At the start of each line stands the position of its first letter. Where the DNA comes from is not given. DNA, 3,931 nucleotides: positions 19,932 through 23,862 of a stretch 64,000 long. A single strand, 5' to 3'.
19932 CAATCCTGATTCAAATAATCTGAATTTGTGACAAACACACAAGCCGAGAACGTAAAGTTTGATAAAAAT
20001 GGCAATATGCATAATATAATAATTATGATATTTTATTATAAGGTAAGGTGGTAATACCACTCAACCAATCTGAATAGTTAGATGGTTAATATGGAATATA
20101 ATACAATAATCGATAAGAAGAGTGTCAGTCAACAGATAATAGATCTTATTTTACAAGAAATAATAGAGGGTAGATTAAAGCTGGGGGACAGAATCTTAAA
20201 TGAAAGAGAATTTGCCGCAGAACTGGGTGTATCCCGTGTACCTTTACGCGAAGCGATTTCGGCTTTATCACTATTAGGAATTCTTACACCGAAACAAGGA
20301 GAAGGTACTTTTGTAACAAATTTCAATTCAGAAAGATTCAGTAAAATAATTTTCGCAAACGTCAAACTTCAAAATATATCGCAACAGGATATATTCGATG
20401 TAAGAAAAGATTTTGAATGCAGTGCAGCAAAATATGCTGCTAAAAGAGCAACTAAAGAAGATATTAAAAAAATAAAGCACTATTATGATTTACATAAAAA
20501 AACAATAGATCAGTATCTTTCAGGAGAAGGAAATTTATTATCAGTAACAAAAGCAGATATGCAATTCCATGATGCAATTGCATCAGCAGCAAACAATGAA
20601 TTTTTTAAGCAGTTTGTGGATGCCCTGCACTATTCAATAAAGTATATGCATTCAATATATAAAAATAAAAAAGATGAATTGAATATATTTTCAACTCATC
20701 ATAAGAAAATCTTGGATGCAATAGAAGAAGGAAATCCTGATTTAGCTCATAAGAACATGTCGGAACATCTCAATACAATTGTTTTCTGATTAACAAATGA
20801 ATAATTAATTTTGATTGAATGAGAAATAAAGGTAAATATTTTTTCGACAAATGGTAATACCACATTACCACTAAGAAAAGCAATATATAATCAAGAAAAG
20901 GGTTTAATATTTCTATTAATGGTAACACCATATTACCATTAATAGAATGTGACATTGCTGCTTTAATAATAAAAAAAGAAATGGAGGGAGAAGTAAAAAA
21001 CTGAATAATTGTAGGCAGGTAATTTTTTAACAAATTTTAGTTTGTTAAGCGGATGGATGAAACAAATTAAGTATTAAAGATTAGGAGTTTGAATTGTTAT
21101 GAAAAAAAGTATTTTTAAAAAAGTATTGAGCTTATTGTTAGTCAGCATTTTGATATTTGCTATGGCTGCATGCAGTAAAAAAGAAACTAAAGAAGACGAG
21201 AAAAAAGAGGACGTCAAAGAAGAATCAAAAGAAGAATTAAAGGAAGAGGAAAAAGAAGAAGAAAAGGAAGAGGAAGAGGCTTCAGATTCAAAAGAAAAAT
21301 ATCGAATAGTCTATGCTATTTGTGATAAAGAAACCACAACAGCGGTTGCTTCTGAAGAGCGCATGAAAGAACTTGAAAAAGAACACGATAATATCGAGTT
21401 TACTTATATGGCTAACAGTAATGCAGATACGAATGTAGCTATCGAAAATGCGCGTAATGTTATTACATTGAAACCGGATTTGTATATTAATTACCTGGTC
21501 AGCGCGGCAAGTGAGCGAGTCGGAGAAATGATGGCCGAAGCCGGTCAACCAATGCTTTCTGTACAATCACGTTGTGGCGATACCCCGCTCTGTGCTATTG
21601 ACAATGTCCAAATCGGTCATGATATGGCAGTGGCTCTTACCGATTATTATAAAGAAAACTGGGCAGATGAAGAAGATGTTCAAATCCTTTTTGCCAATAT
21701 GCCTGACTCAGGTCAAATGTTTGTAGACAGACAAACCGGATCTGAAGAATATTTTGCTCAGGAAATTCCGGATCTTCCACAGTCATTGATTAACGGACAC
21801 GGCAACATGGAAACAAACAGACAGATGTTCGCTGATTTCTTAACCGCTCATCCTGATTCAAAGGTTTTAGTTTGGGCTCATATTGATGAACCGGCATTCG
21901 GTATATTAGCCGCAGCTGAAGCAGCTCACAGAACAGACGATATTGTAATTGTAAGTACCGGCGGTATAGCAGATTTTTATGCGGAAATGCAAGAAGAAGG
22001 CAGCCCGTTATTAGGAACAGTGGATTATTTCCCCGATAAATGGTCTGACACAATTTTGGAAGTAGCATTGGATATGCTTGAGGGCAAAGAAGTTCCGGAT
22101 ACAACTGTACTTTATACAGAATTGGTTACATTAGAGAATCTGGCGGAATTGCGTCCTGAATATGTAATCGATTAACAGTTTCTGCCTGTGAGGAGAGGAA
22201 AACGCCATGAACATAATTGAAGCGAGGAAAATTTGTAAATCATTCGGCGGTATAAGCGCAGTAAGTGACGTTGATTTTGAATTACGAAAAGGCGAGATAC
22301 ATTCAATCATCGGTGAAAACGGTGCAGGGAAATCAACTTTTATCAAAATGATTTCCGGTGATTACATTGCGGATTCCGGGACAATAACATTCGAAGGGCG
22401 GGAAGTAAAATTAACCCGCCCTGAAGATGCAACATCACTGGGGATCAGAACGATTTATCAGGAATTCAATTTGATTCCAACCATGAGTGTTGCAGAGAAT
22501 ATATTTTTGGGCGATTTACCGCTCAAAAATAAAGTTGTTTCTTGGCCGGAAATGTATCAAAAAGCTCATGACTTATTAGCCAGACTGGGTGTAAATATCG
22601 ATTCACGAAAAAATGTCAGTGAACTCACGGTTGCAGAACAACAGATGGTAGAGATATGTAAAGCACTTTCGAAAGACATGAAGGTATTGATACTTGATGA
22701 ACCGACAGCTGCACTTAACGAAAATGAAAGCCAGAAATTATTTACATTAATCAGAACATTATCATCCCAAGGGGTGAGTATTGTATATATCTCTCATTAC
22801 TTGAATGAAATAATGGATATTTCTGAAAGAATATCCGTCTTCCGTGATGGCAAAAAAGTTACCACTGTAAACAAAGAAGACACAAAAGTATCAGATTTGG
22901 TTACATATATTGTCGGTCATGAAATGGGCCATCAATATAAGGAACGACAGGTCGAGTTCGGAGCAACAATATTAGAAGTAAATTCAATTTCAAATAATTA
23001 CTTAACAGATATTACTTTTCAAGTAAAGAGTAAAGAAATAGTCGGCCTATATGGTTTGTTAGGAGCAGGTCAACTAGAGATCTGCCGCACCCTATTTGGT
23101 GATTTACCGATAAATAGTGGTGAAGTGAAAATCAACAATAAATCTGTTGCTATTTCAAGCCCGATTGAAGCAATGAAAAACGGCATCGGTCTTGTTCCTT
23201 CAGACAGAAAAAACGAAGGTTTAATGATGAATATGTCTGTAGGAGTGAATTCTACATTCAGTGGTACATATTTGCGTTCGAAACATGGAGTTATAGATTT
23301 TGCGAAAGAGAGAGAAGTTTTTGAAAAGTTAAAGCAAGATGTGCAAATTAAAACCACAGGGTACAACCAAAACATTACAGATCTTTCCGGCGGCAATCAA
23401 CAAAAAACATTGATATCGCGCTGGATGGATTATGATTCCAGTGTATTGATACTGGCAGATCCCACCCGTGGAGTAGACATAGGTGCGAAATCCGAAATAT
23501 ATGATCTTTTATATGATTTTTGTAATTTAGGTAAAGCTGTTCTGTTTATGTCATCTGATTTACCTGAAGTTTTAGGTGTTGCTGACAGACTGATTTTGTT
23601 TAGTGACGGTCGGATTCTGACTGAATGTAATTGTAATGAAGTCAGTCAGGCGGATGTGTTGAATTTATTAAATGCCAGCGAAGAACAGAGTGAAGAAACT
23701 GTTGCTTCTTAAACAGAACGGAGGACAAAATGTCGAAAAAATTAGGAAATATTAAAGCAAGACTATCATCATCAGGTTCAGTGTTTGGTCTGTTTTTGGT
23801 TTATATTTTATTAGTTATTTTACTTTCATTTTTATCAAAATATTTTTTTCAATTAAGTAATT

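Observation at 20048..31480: GntR-controlled accessory locus with an enzyme set matching no canonical pathway (best candidate for a new system)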

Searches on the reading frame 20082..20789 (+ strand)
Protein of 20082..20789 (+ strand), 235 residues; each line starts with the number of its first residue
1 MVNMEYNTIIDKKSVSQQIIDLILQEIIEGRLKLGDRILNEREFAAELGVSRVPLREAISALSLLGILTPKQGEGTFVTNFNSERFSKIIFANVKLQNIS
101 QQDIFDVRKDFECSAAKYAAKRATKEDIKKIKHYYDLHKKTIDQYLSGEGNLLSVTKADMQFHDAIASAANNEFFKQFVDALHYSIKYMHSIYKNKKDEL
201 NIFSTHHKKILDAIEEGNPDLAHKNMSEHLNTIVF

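Call 3: search_protein_families(library=pfam, proteins=[window:20082-20789:+])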
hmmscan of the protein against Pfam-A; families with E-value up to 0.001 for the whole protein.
window:20082-20789:+ (235 aa): 2 families
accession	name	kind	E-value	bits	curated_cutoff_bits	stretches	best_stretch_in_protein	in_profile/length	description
PF07729.17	FCD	-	1.7e-26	93.5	24.3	1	103-231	1-124/125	FCD domain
PF00392.27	GntR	-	9.2e-16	57.7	27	1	16-78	2-64/64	Bacterial regulatory proteins, gntR family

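Call 4: search_protein_families(library=ncbifam, proteins=[window:20082-20789:+])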
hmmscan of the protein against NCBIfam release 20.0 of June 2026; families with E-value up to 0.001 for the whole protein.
window:20082-20789:+ (235 aa): 26 families (the best 25 are shown)
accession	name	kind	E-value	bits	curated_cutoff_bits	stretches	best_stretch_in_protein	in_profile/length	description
NF007741.0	PRK10421.1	equivalog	8.3e-37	127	311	1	9-232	2-228/262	transcriptional regulator LldR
NF007001.0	PRK09464.1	equivalog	3.5e-34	118.6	330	1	10-233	6-228/254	pyruvate dehydrogenase complex transcriptional repressor PdhR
NF003011.0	PRK03837.1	subfamily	3.8e-30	105.3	260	1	8-232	7-228/241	transcriptional regulator NanR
NF007442.0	PRK09990.1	equivalog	3.5e-24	85.6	301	1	11-233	7-231/256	transcriptional regulator GlcC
TIGR03338.1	phnR_burk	equivalog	5.3e-20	72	271.5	1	9-231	6-207/212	phosphonate utilization associated transcriptional regulator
NF007588.0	PRK10225.1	equivalog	4.4e-18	65.5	442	1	16-231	11-225/257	Uxu operon transcriptional regulator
NF008571.0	PRK11523.1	equivalog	2.4e-16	60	396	1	9-231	3-219/258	transcriptional regulator ExuR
TIGR02018.2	his_ut_repres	equivalog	4.8e-12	45.7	220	1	17-127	2-105/226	histidine utilization transcriptional repressor HutC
TIGR02325.1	C_P_lyase_phnF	equivalog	7.6e-12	45.3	156.8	1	15-87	9-78/238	phosphonate metabolism transcriptional regulator PhnF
NF052282.1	PLP_TF_PdxR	equivalog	9.1e-11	41.5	320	1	16-119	3-103/448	MocR-like pyridoxine biosynthesis transcription factor PdxR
TIGR02812.1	fadR_gamma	equivalog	1.5e-10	41.2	249.2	1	19-227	11-212/235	fatty acid metabolism transcriptional regulator FadR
NF052441.1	TransRegRv0792c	equivalog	4e-10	39.4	400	1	14-84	16-86/260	Rv0792c family HTH-type transcriptional regulator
NF003444.0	PRK04984.1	equivalog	8.4e-10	38.6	189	1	10-227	3-213/239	fatty acid metabolism transcriptional regulator FadR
NF007292.0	PRK09764.1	equivalog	4.5e-09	35.8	281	1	12-92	3-80/240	GntR family transcriptional regulator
NF052290.2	MocR_like_YczR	exception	9.6e-09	34.5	487.4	1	14-88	19-93/458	MocR-like transcription factor YczR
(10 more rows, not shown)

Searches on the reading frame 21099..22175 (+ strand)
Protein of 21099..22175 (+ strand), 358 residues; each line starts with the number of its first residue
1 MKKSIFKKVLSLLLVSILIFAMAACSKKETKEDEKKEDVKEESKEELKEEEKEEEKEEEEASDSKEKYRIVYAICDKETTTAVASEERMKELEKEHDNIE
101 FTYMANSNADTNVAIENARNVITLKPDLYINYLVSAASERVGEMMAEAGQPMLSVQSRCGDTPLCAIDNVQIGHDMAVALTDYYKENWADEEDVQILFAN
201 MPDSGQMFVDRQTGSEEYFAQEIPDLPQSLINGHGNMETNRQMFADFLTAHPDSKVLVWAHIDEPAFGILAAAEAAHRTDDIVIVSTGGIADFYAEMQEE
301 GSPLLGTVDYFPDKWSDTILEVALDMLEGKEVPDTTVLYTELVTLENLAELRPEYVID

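Call 3: search_protein_families(library=pfam, proteins=[window:21099-22175:+])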
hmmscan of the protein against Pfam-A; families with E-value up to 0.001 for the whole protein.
window:21099-22175:+ (358 aa): 1 family
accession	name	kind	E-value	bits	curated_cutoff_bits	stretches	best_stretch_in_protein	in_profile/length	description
PF13407.12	Peripla_BP_4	-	2.6e-14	53.9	35.1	1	84-331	15-258/258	Periplasmic binding protein domain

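Call 4: search_protein_families(library=ncbifam, proteins=[window:21099-22175:+])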
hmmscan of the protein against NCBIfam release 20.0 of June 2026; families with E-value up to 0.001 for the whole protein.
window:21099-22175:+ (358 aa): 2 families
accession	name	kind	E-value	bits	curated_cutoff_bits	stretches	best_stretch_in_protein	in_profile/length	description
NF007936.0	PRK10653.1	equivalog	8.7e-06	25.3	337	1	245-340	199-290/295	ribose ABC transporter substrate-binding protein RbsB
NF008067.1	PRK10802.1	equivalog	4.3e-05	23.4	261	0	6-77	3-75/171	peptidoglycan-associated lipoprotein Pal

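Call 36: search_solved_structures(query=window:21099-22172:+, max_evalue=0.01)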
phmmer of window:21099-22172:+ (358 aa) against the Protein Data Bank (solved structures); distinct sequences matched with E-value up to 0.01: 17.
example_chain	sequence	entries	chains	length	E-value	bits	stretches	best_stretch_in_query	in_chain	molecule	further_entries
2fn8_A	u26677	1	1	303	2e-08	36.9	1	168-349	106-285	ribose ABC transporter, periplasmic ribose-binding protein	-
7pu4_B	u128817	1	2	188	2.6e-08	36.6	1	185-349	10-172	Ribose ABC transporter, periplasmic ribose-binding protein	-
2fn9_A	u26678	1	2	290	5.6e-07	32.2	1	181-346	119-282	ribose ABC transporter, periplasmic ribose-binding protein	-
4joq_A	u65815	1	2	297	2.8e-06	29.9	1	232-349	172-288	ABC ribose transporter, periplasmic solute-binding protein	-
2ioy_A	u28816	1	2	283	4.4e-05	26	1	104-348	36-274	Periplasmic sugar-binding protein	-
4yo7_A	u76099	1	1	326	0.00012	24.6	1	85-355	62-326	Sugar ABC transporter (Sugar-binding protein)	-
2gx6_A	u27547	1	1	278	0.00012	24.6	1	243-334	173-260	D-ribose-binding periplasmic protein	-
5hsg_A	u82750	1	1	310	0.0004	22.8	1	146-354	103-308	Putative ABC transporter, nucleotide binding/ATPase protein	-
1dbp_A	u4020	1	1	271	0.00041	22.8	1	243-333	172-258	D-RIBOSE-BINDING PROTEIN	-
1drk_A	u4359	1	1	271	0.00047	22.6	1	243-333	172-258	D-RIBOSE-BINDING PROTEIN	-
1urp_A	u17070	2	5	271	0.00048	22.6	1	244-333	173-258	D-RIBOSE-BINDING PROTEIN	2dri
1ba2_A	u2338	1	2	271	0.00048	22.6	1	244-333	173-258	D-RIBOSE-BINDING PROTEIN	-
1drj_A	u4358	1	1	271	0.00048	22.6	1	244-333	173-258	D-RIBOSE-BINDING PROTEIN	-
7e7m_A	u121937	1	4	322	0.0012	21.3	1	245-349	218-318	D-ribose ABC transporter substrate-binding protein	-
7qsp_A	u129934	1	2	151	0.0043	19.4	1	236-308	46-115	Ribose ABC transporter, periplasmic ribose-binding protein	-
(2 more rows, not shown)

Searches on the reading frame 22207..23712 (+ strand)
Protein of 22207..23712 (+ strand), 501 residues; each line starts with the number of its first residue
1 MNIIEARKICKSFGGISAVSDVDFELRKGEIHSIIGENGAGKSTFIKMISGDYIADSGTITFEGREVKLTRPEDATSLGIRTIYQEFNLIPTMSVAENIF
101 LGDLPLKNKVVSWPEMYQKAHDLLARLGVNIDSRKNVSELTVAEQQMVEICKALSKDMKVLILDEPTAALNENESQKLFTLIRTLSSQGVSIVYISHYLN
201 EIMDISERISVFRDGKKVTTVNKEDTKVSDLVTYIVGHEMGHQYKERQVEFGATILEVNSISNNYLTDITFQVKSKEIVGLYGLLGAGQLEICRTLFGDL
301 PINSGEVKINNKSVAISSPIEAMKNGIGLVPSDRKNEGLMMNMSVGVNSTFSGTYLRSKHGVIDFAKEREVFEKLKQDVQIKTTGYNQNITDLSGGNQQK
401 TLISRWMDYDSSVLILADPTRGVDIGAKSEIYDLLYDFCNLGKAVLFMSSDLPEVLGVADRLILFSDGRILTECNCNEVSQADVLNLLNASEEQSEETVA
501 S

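Call 3: search_protein_families(library=pfam, proteins=[window:22207-23712:+])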
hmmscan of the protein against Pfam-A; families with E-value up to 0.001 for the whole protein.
window:22207-23712:+ (501 aa): 3 families
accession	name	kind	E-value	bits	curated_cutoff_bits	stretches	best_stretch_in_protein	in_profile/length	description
PF00005.33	ABC_tran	-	4.7e-48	163.7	25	2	20-168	2-137/137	ABC transporter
PF13304.12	AAA_21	-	9.4e-05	23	27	0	31-50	1-20/304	AAA domain, putative AbiEii toxin, Type IV TA system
PF13401.12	AAA_22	-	0.00014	22.6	27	0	31-194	7-120/130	AAA domain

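Call 4: search_protein_families(library=ncbifam, proteins=[window:22207-23712:+])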
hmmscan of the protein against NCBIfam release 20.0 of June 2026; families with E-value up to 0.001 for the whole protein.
window:22207-23712:+ (501 aa): 190 families (the best 25 are shown)
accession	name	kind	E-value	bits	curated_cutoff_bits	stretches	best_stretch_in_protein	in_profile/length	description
NF008442.0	PRK11288.1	equivalog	2.4e-150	501.2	689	1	3-489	7-496/504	L-arabinose ABC transporter ATP-binding protein AraG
NF010069.0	PRK13549.1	equivalog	1.1e-143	479.5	699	1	3-495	5-508/513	xylose ABC transporter ATP-binding protein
NF040905.2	GguA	equivalog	1.9e-140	468.5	810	1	3-487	1-499/500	multiple monosaccharide ABC transporter ATP-binding protein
NF008030.0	PRK10762.1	equivalog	3.6e-137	458.1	745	1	3-486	4-489/501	ribose ABC transporter ATP-binding protein RbsA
NF041861.1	YtfR_transport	equivalog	1.9e-132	442.1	850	1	4-488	2-490/492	galactofuranose ABC transporter, ATP-binding protein YtfR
NF007253.0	PRK09700.1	equivalog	3.2e-132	441.7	772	1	3-486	5-504/510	D-allose ABC transporter ATP-binding protein AlsA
TIGR02633.1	xylG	equivalog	8.5e-125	417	723.65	1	4-486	2-497/500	D-xylose ABC transporter ATP-binding protein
NF008215.0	PRK10982.1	equivalog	1.2e-124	416.7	828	1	3-487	13-501/506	galactose/methyl galactoside ABC transporter ATP-binding protein MglA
NF011967.0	PRK15439.1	equivalog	3.2e-116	388.8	586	1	3-494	11-505/510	autoinducer 2 ABC transporter ATP-binding protein LsrA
NF047930.1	ABC_ATP_B6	equivalog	1.4e-98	330.7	670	1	3-481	2-501/510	putative B6 ABC transporter ATP-binding protein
TIGR03410.1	urea_trans_UrtE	equivalog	1.1e-51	175.5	285.8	2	6-231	3-224/230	urea ABC transporter ATP-binding subunit UrtE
NF010068.0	PRK13548.1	equivalog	1.9e-51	174.7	261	2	3-235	5-239/261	heme ABC transporter ATP-binding protein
TIGR04406.1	LPS_export_lptB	equivalog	5e-51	173.3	240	2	4-225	2-221/239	LPS export ABC transporter ATP-binding protein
TIGR02673.1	FtsE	equivalog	2.2e-50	171.3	264.85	2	3-215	1-213/214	cell division ATP-binding protein FtsE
TIGR04521.1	ECF_ATPase_2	equivalog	3.8e-49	167.3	330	2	17-224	19-230/279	energy-coupling factor transporter ATPase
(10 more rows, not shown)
